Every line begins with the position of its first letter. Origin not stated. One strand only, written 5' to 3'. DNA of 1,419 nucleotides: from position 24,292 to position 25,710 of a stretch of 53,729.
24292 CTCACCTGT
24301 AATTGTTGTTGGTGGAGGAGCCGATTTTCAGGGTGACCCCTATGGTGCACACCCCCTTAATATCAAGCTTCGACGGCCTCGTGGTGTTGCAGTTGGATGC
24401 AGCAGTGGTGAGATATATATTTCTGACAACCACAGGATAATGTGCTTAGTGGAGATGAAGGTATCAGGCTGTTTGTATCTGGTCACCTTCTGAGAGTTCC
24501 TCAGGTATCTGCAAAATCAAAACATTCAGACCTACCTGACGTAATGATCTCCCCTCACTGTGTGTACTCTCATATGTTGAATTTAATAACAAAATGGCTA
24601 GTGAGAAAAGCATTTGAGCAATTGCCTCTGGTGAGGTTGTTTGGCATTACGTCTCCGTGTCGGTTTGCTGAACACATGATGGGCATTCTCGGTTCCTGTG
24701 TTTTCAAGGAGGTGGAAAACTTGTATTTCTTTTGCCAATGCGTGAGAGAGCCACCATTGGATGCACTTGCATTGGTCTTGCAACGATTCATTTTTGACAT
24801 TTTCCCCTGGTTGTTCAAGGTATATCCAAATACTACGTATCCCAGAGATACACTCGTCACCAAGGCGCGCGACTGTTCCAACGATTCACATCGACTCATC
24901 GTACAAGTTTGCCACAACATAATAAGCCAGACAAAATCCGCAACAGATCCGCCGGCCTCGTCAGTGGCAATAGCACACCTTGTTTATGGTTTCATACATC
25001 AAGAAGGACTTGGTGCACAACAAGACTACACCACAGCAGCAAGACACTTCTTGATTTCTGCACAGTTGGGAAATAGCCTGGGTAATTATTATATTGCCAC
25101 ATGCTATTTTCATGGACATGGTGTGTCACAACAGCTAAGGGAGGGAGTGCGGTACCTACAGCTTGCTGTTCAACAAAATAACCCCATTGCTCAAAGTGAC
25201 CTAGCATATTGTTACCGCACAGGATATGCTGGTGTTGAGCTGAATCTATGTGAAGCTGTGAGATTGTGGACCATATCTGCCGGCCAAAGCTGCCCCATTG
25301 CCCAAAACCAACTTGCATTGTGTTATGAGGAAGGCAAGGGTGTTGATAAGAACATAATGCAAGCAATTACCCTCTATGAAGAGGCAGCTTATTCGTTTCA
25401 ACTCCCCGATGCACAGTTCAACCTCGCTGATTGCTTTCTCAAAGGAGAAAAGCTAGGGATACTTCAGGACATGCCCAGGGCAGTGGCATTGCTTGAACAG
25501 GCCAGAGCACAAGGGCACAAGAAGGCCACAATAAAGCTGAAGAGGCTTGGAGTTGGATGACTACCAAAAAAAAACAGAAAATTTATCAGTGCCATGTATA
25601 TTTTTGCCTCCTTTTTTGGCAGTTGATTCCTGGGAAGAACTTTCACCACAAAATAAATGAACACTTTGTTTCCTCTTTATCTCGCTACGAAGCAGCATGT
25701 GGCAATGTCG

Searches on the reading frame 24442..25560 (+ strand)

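Call 82: search_protein_families(library=pfam, proteins=[window:24442-25560:+], max_evalue=0.001)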
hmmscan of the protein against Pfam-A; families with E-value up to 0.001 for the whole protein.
window:24442-25560:+ (372 aa): 1 family
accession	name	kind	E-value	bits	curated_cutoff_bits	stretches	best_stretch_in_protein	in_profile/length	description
PF08238.18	Sel1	-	6.3e-31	106.1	30.7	3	285-316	1-32/36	Sel1 repeat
